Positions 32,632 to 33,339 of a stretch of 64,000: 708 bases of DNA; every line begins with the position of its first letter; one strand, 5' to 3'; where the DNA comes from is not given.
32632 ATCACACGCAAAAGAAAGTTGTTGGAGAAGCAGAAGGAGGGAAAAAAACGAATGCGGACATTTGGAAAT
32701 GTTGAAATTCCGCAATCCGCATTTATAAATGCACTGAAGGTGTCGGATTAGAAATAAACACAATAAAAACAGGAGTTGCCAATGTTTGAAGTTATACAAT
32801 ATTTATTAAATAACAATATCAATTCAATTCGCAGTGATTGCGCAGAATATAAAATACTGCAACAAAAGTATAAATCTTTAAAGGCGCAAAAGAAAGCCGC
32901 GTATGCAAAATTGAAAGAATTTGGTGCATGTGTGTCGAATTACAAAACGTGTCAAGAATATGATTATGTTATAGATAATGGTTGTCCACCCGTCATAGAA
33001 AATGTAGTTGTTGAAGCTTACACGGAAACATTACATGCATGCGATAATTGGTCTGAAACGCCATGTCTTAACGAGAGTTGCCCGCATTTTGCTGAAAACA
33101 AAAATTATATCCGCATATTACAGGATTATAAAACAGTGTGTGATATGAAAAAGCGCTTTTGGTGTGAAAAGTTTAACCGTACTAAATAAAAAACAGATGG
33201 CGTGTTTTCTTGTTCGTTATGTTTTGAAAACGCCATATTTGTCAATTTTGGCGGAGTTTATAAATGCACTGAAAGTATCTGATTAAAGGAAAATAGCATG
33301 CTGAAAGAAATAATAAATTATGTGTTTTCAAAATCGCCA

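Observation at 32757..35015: Tandem array of five divergent paralogs of an unrecognised small Cys-motif protein family at the lepA 3' end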

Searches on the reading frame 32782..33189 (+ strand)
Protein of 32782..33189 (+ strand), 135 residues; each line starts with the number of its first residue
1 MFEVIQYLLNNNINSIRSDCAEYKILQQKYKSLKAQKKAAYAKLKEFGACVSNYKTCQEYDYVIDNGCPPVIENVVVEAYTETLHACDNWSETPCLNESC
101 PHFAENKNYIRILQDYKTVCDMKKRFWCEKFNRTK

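Call 4: search_protein_families(library=pfam, proteins=[window:32782-33189:+], max_evalue=1)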
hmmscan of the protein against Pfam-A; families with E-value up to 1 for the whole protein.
window:32782-33189:+ (135 aa): 0 families

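Call 5: search_protein_families(library=phrogs, proteins=[window:32782-33189:+], max_evalue=1)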
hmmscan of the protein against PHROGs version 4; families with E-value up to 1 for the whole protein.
window:32782-33189:+ (135 aa): 3 families
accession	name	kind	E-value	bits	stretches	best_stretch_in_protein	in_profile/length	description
phrog_20648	-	DNA, RNA and nucleotide metabolism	0.14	12.4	1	22-78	3-58/311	dCMP deaminase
phrog_33329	-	unknown function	0.18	13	1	57-100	53-96/111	-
phrog_8912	-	unknown function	0.18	13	1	27-73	24-69/90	-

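Call 10: find_homologous_proteins(query=A1, max_evalue=0.01)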
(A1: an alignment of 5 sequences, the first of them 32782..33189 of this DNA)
Query A1 (5 sequences) (135 aa, profile of the alignment): 11 proteins with E <= 0.01 among 260 candidates.
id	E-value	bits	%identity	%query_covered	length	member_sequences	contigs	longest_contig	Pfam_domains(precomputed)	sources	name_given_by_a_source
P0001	1.6e-45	173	96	100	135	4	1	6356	-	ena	-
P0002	2.5e-44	169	93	100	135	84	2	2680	-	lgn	-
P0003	2.8e-44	169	93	100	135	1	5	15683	-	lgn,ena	-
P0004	5.3e-44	168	28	81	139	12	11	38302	-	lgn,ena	-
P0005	1.2e-43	167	92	100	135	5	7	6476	-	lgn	-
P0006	3.2e-43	165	91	100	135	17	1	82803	-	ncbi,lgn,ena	-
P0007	6.9e-41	158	25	95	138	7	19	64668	-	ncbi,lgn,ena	-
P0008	4.7e-40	155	87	100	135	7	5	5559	-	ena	-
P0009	1.0e-36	144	24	34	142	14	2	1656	-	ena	-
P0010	7.2e-34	135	88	86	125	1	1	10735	-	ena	-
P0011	9.3e-13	67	92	47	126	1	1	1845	-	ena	-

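Call 12: find_related_loci(query=window:32782-33189:+, collection=genome_contigs, flank=10000)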
Query window:32782-33189:+ (135 aa) in genome_contigs; peptide patterns used: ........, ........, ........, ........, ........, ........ (x = any residue, [..] = any of these).
107 stretches matched a pattern; 2 encode a relative of the query (tblastn E <= 1e-3); 2 distinct loci.
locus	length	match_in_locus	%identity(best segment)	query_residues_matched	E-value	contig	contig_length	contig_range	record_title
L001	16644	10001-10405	90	1-135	3e-82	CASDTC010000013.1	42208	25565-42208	uncultured proteobacterium isolate T11_L1_319319_idba_bin.126 genome assembly, contig: T11_L1_319319_idba_bin.126.fa_sca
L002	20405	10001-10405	92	1-135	5e-83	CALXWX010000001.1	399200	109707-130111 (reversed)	MAG: uncultured Alphaproteobacteria bacterium isolate BRZ_EC__bin9 genome assembly, contig: BRZ_EC__NODE_9_length_399200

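Call 19: search_protein_representatives(alignment_id=A1)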
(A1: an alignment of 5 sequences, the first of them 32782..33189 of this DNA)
Query: 5 sequences, 141 profile positions. Proteins with E-value up to 0.001 (for the whole library): 223; up to 1e-10: 58; up to 1e-30: 5. The best 150 are listed.
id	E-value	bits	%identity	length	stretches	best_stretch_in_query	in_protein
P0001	5.0e-46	172.8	-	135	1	1-139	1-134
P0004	1.7e-44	167.8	-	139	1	1-139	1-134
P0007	2.2e-41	157.7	-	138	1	4-139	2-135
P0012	6.8e-41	156.1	-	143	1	1-139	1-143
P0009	3.3e-37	144.2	-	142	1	1-141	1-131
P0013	6.2e-20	88.2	-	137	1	1-139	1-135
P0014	3.0e-19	86.0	-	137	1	1-139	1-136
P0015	3.5e-18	82.5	-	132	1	1-139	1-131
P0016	5.0e-18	82.0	-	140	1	1-138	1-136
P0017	8.2e-18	81.3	-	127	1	1-138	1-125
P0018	4.2e-17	79.0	-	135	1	6-138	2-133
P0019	5.5e-17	78.6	-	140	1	1-139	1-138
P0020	6.2e-17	78.5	-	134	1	1-138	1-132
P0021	2.5e-16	76.5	-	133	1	1-138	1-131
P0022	7.8e-16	74.9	-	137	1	4-138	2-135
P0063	7.3e-11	58.8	-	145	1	1-139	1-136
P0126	1.5e-07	48.1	-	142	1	12-136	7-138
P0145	6.1e-07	46.1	-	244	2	4-138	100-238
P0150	8.4e-07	45.6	-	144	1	1-136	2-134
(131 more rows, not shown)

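Call 23: search_solved_structures(query=A2, max_evalue=10, show_alignments=2)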
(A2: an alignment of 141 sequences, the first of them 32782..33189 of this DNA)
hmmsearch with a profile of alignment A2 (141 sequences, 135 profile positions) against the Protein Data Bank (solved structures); distinct sequences matched with E-value up to 10: 9.
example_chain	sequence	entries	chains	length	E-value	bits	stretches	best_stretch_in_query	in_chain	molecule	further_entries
2a1k_A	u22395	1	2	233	0.16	15.4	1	78-129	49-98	gp32 single stranded DNA binding protein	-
2atq_B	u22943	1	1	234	0.17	15.4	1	78-129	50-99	gp32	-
2le0_A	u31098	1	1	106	0.51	13.8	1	32-91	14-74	Poly [ADP-ribose] polymerase 1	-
7w5f_A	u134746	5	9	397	0.68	13.4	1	42-108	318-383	Terpene cyclase 6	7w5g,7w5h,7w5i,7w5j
6l4l_A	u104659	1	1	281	2.2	11.8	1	16-104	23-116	Diaminopimelate epimerase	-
6jis_A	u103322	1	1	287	2.3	11.7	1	16-104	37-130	Diaminopimelate epimerase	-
2e7s_A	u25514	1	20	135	3.1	11.3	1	12-49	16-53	Rab guanine nucleotide exchange factor SEC2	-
7xnj_A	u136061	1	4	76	4.3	10.8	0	21-49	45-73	Stress Response Facilitator A, SrfA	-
2ocy_A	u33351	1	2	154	6.9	10.2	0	13-49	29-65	Rab guanine nucleotide exchange factor SEC2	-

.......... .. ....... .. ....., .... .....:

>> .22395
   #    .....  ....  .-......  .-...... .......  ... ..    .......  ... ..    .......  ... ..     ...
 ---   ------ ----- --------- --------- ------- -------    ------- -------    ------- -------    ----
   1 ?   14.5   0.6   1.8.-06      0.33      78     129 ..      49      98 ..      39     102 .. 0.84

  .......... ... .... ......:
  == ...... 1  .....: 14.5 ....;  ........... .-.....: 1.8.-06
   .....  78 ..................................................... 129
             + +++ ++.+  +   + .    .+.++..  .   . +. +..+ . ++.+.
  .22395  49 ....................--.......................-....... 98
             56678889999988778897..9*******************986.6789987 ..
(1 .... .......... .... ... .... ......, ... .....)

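Call 24: search_protein_families(library=pfam, alignment_id=A2, max_evalue=0.1)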
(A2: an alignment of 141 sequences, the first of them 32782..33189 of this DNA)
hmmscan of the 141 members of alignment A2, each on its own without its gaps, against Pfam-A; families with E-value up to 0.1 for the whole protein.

A. member 1, window:32782-33189:+ (135 aa): 0 families

B. families by the number of members that match (of 141 scanned): 55 families (the first 25 are shown)
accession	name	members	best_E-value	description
PF04977.20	DivIC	1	0.0015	Septum formation initiator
PF09228.15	Prok-TraM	1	0.0044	Prokaryotic Transcriptional repressor TraM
PF05667.16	CCDC22_CC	1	0.0061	CCDC22 protein coiled-coil region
PF04990.17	RNA_pol_Rpb1_7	1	0.0065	RNA polymerase Rpb1, domain 7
PF18362.6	THB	1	0.0083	Tri-helix bundle domain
PF07149.16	Pes-10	1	0.0092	Pes-10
PF00088.24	Trefoil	1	0.011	Trefoil (P-type) domain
PF25159.1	DUF7826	1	0.014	Repeat of unknown function (DUF7826)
PF23895.1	Phage_zn_bind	1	0.017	Phage zinc binding domain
PF02025.20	IL5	1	0.019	Interleukin 5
PF12207.13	DUF3600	1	0.02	Domain of unknown function (DUF3600)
PF07709.16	SRR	1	0.023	Seven Residue Repeat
PF20018.4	VMAP-M14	1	0.025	vWA-MoxR associated protein middle region (VMAP-M) 14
PF04852.17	ALOG_dom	1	0.025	ALOG domain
PF16034.10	JAKMIP_CC3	1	0.027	JAKMIP CC3 domain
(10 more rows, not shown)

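Call 25: find_homologous_proteins(query=A2, max_evalue=0.001)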
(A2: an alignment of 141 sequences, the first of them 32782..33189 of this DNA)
Query A2 (141 sequences) (135 aa, profile of the alignment): 26 proteins with E <= 0.001 among 628 candidates.
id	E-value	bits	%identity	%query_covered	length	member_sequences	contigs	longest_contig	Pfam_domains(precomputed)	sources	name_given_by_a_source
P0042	1.4e-27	114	36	24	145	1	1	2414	-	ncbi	-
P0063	6.0e-24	103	33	18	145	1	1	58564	-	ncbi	-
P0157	1.0e-22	99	35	25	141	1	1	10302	-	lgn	-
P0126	1.1e-22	99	36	30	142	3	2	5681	-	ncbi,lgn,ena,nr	ncbi:MAG: hypothetical protein K2I81_03855 [Alphaproteobacteria bacterium]|nr:hypothetical protein [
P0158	7.8e-22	96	25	53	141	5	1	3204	-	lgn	-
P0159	2.8e-21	94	32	31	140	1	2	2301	-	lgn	-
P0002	2.8e-21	94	93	100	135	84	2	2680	-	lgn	-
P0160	4.5e-21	93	18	96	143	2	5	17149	-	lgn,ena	-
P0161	6.3e-21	93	33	27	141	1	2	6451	-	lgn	-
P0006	7.9e-21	93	91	100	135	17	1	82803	-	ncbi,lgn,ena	-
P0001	1.7e-20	92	96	100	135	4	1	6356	-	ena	-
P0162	2.2e-20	91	31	27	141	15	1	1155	-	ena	-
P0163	6.6e-20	90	16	84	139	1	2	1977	-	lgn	-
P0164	8.5e-20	89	31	27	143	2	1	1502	-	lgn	-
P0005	9.0e-20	89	92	100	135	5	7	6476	-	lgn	-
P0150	1.7e-17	82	20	97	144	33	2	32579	-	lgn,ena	-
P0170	4.8e-16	77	23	35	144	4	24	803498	-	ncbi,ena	-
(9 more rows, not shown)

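Call 26: find_encoding_contigs(protein=P0170, flank=8000, max_places=3)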
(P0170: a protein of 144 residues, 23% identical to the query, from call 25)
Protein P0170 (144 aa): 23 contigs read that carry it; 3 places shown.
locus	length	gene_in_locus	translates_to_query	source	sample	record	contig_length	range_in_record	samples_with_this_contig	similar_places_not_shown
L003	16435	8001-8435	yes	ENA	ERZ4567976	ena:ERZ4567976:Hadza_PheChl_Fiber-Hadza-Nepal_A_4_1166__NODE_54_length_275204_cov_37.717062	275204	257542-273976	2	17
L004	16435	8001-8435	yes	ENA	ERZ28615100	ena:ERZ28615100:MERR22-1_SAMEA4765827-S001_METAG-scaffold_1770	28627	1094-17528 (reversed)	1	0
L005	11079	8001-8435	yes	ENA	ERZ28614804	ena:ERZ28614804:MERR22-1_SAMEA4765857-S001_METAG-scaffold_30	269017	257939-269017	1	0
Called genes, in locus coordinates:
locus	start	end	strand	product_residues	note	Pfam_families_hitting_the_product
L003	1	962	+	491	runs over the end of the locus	-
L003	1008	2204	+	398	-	-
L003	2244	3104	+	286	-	-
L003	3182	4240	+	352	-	-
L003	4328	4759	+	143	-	-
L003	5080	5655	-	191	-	PF09335:VTT_dom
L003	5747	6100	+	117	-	PF02033:RBFA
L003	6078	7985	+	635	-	PF00009:GTP_EFTU, PF03144:GTP_EFTU_D2, PF00679:EFG_C, PF06421:LepA_C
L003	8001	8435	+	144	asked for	-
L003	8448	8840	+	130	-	-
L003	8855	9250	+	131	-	-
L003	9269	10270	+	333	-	PF13356:Arm-DNA-bind_3 (weak)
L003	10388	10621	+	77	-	PF14573:PP-binding_2 (weak), PF00550:PP-binding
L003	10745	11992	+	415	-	PF00109:ketoacyl-synt, PF00108:Thiolase_N (faint), PF02801:Ketoacyl-synt_C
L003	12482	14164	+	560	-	PF00501:AMP-binding, PF13193:AMP-binding_C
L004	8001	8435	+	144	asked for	-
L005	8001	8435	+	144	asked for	-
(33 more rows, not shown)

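Call 27: find_encoding_contigs(protein=P0063, flank=8000, max_places=3)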
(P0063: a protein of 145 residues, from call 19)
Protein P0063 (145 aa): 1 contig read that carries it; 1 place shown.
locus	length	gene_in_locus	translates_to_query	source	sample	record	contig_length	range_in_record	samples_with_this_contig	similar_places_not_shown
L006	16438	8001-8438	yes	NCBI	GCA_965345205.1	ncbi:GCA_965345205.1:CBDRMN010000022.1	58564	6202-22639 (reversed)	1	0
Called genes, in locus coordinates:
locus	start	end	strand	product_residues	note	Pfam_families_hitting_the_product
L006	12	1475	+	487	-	-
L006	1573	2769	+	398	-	-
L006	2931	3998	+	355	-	-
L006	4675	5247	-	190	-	PF09335:VTT_dom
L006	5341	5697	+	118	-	PF02033:RBFA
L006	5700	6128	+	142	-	PF00583:Acetyltransf_1, PF13673:Acetyltransf_10, PF13508:Acetyltransf_7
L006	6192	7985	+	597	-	PF00009:GTP_EFTU, PF03144:GTP_EFTU_D2, PF00679:EFG_C, PF06421:LepA_C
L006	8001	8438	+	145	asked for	-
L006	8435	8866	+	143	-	-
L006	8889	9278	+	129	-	-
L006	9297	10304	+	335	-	PF13356:Arm-DNA-bind_3 (weak), PF22022:Phage_int_M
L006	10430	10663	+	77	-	PF14573:PP-binding_2 (weak), PF00550:PP-binding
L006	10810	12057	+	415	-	PF00109:ketoacyl-synt, PF00108:Thiolase_N (faint), PF02801:Ketoacyl-synt_C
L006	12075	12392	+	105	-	-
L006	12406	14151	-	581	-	PF00501:AMP-binding, PF13193:AMP-binding_C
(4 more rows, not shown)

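Call 34: predict_structure(alignment_id=A2)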
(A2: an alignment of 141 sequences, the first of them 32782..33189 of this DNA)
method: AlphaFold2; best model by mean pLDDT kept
length: 135 residues; sequences in the alignment: 141
mean_pLDDT: 93.3   pTM: 0.75
mean pLDDT of the five models: 93.3, 92.7, 92.4, 92.3, 92.0
residues with pLDDT >= 90: 107; 70-90: 28; 50-70: 0; < 50: 0
segments of 3 or more residues with pLDDT < 50: none
pLDDT, mean of each block of 10 residues (from residue 1): 95 98 98 97 88 93 82 89 91 92 95 98 97 93
secondary structure, 60 per line:
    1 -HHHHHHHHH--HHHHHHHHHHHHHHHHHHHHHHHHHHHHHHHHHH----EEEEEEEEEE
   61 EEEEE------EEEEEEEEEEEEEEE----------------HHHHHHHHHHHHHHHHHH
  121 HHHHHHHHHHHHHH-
elements in order: H2-10 H13-46 E51-65 E72-86 H103-134

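Call 36: fold_search(model_id=the predicted structure, library=pdb)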
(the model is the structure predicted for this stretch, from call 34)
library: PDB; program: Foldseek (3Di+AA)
matches with E <= 10: 237; with E <= 0.001: 0
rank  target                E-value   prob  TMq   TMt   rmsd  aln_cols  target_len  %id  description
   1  3vr4_G                1.6e-01  0.69  0.40  0.31  17.0       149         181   11  Crystal structure of Enterococcus hirae V1-ATPase [eV1] (released 2013-01-16)
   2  5knb_G                1.9e-01  0.25  0.27  0.23  16.6       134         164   12  Crystal structure of the 2 ADP-bound V1 complex (released 2016-11-02)
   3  5knc_G                2.7e-01  0.20  0.23  0.17  17.0       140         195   11  Crystal structure of the 3 ADP-bound V1 complex (released 2016-11-02)
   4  1cii                  4.2e-01  0.11  0.23  0.06  22.1       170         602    9  COLICIN IA (released 1998-01-14)
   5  3vr6_G                4.7e-01  0.18  0.26  0.22  16.8       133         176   10  Crystal structure of AMP-PNP bound Enterococcus hirae V1-ATPase [bV1] (released 2013-01-16)
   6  3aon_A                6.5e-01  0.11  0.25  0.22  15.9       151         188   10  Crystal structure of the central axis (NtpD-NtpG) in the catalytic portion of Enterococcus hirae V-type sodium ATPase (released 2011-10-05)
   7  5knd_G                7.4e-01  0.13  0.23  0.18  17.6       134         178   12  Crystal structure of the Pi-bound V1 complex (released 2016-11-02)
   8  6wlz_G                9.0e-01  0.33  0.42  0.28  16.1       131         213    7  The V1 region of human V-ATPase in state 1 (focused refinement) (released 2020-11-11)
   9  9brq_7                9.0e-01  0.09  0.28  0.19  20.3       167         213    8  Intact V-ATPase State 3 and synaptophysin complex in mouse brain isolated synaptic vesicles (released 2024-06-19)
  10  7akz_A                9.6e-01  0.35  0.34  0.11  11.7       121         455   12  Deciphering the role of the channel constrictions in the opening mechanism of MexAB-OprM efflux pump from Pseudomonas  (released 2022-04-13)
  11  9bra_7                9.6e-01  0.07  0.23  0.16  19.2       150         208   10  Intact V-ATPase State 2 and synaptophysin complex in mouse brain isolated synaptic vesicles (released 2024-06-19)
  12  3d5k_A                1.0e+00  0.33  0.34  0.11  11.8       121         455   12  Crystal structure of the OprM channel in a non-symmetrical space group (released 2009-06-02)
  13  5d80_g                1.1e+00  0.30  0.42  0.28  17.2       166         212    8  Crystal Structure of Yeast V1-ATPase in the Autoinhibited Form (released 2016-06-08)
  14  4y1k_A                1.1e+00  0.28  0.33  0.11  11.9       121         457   12  PALMITOYLATED OPRM OUTER MEMBRANE FACTOR (released 2015-08-05)
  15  5bun_B                1.1e+00  0.08  0.21  0.11  14.7       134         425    8  Crystal structure of an antigenic outer membrane protein ST50 from Salmonella Typhi (released 2015-12-23)
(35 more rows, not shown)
